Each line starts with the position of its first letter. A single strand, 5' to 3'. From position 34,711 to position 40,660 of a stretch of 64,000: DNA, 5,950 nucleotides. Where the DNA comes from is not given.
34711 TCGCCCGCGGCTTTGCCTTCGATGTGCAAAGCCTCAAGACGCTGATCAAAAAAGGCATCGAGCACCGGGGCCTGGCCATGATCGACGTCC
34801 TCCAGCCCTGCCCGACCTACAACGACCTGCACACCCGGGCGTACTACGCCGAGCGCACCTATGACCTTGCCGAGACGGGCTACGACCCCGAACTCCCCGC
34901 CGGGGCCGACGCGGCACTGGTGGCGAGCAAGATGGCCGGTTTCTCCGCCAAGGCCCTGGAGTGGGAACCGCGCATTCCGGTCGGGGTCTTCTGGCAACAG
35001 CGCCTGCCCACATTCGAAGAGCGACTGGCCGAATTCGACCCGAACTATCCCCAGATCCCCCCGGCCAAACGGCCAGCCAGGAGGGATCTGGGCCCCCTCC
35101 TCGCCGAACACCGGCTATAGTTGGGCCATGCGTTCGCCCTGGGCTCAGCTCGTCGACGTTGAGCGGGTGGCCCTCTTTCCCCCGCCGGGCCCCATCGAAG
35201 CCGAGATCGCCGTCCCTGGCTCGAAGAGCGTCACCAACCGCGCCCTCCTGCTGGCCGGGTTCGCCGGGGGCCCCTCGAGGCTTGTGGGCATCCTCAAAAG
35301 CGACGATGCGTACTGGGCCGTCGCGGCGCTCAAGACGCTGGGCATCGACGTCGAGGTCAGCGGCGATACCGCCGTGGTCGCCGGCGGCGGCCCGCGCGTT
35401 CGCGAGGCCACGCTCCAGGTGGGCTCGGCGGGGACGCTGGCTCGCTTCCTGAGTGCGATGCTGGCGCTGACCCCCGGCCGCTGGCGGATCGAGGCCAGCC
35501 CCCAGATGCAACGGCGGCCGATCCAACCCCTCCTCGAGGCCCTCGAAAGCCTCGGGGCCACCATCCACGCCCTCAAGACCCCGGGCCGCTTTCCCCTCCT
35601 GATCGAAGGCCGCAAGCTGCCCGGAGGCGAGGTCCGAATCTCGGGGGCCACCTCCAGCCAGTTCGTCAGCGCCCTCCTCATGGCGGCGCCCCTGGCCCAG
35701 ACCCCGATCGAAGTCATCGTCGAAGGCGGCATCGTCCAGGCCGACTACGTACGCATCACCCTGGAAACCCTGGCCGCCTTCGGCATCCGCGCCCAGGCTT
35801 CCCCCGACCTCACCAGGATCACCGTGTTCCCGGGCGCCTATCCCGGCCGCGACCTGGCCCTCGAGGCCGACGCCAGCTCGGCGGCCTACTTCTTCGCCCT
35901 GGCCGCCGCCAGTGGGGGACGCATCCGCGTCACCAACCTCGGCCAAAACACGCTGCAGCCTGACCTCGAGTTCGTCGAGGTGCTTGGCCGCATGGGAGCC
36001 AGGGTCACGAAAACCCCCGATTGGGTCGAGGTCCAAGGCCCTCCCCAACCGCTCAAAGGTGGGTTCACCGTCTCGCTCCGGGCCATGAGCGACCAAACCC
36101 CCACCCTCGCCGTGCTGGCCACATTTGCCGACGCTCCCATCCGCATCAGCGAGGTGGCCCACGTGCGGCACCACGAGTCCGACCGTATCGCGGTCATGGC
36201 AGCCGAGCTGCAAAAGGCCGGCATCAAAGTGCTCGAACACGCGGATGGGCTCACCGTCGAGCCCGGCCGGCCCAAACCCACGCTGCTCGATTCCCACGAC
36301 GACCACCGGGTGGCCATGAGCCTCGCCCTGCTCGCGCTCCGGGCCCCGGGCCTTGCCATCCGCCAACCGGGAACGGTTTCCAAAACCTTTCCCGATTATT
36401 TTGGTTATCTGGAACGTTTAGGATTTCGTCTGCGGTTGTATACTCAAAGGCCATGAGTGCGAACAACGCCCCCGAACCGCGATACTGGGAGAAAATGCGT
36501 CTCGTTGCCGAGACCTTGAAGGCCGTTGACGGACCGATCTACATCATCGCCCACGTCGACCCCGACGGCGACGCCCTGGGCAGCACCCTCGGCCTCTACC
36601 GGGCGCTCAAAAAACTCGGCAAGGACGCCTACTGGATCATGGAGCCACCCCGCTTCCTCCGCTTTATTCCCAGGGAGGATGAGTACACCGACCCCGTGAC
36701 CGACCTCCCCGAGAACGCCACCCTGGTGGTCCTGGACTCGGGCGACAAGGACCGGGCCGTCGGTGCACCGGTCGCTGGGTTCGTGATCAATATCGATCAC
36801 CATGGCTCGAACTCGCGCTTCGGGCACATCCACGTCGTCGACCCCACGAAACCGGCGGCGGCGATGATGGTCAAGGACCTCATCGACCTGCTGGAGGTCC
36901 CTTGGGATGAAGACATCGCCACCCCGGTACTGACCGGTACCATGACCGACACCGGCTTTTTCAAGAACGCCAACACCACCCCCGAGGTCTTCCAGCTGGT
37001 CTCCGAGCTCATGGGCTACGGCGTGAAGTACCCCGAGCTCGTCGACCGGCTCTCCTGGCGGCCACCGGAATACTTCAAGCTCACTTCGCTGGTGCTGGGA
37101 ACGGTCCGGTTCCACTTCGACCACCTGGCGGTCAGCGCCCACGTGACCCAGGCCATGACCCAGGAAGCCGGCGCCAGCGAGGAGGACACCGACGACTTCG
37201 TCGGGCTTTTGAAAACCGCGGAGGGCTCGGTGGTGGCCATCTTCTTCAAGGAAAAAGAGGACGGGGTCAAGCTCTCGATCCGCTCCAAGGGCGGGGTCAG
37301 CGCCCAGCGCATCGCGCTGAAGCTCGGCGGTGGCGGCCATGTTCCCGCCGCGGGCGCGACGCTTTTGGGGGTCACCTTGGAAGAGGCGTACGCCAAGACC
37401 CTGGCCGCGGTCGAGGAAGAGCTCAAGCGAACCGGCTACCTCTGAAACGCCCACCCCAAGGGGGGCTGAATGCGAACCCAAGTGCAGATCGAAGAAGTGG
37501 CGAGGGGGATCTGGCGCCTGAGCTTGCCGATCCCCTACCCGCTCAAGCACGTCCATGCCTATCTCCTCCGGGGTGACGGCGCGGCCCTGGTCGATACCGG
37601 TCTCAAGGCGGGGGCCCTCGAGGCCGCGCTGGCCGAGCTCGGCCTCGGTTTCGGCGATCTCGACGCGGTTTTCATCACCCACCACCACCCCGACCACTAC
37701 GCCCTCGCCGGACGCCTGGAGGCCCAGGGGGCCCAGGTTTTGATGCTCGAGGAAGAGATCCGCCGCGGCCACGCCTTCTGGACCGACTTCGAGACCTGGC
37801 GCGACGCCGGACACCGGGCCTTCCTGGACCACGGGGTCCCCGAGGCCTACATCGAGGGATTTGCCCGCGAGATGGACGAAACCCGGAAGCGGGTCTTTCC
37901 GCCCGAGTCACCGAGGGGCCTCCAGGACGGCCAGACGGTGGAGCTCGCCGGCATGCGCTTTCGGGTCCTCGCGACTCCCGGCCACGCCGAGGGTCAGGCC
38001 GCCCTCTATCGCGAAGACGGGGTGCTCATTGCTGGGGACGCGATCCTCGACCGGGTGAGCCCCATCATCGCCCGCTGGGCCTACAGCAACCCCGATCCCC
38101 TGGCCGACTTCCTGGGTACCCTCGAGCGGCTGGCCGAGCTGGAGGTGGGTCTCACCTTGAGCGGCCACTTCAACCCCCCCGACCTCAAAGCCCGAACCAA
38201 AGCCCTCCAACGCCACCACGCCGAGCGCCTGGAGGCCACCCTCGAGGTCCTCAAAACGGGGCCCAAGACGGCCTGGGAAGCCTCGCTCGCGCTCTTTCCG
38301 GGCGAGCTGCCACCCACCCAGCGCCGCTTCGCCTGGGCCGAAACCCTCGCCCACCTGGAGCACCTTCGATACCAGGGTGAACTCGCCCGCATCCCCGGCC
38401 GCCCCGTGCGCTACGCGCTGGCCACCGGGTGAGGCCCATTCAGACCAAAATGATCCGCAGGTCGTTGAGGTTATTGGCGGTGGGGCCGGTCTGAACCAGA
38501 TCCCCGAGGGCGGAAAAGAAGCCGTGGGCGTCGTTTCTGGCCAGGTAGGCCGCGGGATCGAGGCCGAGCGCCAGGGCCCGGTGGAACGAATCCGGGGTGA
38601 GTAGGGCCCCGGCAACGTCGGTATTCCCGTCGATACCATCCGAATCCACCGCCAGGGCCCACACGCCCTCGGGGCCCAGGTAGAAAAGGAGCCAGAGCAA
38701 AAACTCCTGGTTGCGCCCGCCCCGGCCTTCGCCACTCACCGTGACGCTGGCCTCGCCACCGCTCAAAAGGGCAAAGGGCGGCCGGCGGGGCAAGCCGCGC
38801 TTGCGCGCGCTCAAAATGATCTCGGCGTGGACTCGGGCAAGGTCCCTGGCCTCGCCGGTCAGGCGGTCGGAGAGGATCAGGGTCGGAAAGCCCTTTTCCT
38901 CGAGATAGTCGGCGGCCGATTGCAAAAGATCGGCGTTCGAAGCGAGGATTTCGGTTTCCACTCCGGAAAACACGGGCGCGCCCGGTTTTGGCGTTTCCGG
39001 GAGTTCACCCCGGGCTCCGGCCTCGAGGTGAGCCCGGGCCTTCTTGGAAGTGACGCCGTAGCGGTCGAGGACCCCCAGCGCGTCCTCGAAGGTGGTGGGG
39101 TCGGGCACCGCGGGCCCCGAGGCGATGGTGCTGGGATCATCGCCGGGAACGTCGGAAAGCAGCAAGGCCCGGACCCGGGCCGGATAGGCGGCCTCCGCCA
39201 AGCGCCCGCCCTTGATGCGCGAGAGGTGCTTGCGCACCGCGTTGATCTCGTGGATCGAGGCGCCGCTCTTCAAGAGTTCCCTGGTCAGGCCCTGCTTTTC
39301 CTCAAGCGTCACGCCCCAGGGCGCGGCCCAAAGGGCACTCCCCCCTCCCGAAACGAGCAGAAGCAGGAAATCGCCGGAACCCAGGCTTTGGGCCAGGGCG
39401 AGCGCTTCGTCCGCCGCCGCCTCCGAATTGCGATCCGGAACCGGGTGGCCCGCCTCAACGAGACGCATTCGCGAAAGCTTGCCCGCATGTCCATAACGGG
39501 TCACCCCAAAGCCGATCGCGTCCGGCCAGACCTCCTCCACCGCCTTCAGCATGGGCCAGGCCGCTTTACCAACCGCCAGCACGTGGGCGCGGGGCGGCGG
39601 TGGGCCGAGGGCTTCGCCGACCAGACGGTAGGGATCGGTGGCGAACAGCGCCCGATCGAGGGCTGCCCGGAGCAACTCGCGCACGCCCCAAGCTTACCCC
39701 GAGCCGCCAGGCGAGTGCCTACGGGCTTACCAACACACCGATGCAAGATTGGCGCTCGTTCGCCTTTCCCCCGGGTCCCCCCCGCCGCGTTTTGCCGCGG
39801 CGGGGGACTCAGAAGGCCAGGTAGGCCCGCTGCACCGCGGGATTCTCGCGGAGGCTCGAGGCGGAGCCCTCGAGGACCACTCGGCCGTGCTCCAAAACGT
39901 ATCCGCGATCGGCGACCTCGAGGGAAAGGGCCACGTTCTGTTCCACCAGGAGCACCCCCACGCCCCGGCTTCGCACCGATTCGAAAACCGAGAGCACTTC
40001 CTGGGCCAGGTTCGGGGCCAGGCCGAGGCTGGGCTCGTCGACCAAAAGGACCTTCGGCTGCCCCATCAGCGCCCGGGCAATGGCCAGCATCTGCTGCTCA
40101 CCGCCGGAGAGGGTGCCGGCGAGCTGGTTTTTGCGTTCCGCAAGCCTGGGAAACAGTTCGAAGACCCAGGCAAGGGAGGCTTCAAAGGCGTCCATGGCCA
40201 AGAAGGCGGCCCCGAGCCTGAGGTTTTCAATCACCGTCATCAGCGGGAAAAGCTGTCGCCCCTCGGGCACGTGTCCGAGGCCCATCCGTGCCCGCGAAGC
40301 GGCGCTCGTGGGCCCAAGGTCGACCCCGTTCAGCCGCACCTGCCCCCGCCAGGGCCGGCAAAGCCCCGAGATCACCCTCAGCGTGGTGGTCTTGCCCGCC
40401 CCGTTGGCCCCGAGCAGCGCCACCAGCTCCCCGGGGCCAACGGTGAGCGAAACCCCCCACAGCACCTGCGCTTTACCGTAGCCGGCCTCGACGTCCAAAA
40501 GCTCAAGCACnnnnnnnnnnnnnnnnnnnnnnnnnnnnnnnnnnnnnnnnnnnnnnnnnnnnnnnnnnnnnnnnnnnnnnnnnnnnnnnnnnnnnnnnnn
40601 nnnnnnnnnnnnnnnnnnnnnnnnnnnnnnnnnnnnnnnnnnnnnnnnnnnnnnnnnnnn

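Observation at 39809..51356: Uncharacterised 10-gene operon (KASIII-like condensing enzyme, acyl-CoA ligase, two alpha/beta-hydrolases, MaoC hydratase, Liv-type ABC importer) under a divergent STAND/SARP regulator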

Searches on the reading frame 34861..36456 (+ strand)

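Call 66: search_protein_families(library=pfam, proteins=[window:34861-36456:+], max_evalue=0.00001)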
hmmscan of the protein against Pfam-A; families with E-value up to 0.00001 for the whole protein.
window:34861-36456:+ (531 aa): 1 family
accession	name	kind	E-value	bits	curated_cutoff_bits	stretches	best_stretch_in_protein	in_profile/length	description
PF00275.25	EPSP_synthase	-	1.6e-96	324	22.8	1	109-515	4-415/417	EPSP synthase (3-phosphoshikimate 1-carboxyvinyltransferase)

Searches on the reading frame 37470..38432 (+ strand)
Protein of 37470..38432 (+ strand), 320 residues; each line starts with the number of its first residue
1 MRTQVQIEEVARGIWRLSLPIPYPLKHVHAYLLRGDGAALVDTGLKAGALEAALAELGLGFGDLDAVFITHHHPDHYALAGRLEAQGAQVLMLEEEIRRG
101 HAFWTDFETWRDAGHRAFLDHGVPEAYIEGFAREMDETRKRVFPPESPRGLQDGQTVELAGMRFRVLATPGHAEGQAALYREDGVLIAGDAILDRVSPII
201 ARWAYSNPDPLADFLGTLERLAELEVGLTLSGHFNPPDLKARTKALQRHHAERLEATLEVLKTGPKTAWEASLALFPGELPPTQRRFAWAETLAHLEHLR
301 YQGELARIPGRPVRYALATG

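Call 66: search_protein_families(library=pfam, proteins=[window:37470-38432:+], max_evalue=0.00001)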
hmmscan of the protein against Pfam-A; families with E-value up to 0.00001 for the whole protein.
window:37470-38432:+ (320 aa): 2 families
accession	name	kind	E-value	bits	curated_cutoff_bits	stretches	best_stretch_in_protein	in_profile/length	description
PF00753.33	Lactamase_B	-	8e-20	72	22.7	1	27-233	5-196/196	Metallo-beta-lactamase superfamily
PF21221.3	B_lactamase-like_C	-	5.5e-15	55.3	27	1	261-305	2-46/46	Metallo-beta-lactamase-like, C-terminal domain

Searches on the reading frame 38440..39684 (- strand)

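Call 5: search_protein_families(library=ncbifam, proteins=[window:38440-39684:-])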
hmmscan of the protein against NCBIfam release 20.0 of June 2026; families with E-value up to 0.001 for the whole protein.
window:38440-39684:- (414 aa): 2 families
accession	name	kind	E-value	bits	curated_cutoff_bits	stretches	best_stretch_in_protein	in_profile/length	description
NF041176.1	GlyK_Thmprot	equivalog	6.1e-69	233.2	550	1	32-412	36-394/397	glycerate 2-kinase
NF040791.1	gly_kin_Thpl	equivalog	2.1e-46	159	670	1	33-409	48-407/410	glycerate 2-kinase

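Call 9: search_protein_families(library=pfam, proteins=[window:38440-39684:-], max_evalue=0.1)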
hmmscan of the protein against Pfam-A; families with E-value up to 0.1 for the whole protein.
window:38440-39684:- (414 aa): 2 families
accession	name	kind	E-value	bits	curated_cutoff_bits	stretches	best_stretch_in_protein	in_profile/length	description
PF13660.11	DUF4147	-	3.5e-77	259.4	23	1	5-221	2-234/234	Domain of unknown function (DUF4147)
PF05161.18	MOFRL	-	1.7e-35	121.8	28.3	1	305-408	2-106/106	MOFRL family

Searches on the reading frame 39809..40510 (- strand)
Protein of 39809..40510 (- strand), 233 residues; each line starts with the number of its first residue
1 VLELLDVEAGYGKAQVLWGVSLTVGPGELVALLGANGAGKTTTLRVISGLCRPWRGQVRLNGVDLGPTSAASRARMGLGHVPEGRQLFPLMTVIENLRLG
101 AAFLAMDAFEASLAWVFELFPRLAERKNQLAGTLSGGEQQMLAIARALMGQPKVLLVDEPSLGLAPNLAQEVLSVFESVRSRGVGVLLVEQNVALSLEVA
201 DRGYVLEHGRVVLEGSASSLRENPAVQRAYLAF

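Call 4: search_protein_families(library=pfam, proteins=[window:39809-40510:-])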
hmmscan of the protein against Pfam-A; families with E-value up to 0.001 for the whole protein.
window:39809-40510:- (233 aa): 2 families
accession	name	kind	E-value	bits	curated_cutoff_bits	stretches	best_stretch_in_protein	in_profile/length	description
PF00005.33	ABC_tran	-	1.4e-31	110.4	25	1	19-161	3-136/137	ABC transporter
PF13304.12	AAA_21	-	1.9e-11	45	27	2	127-188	231-295/304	AAA domain, putative AbiEii toxin, Type IV TA system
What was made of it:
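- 39809..40510 (-): LivF-type ABC ATPase, 233 aa from GTG 40510. ABC_tran E 1e-31 (call 4).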
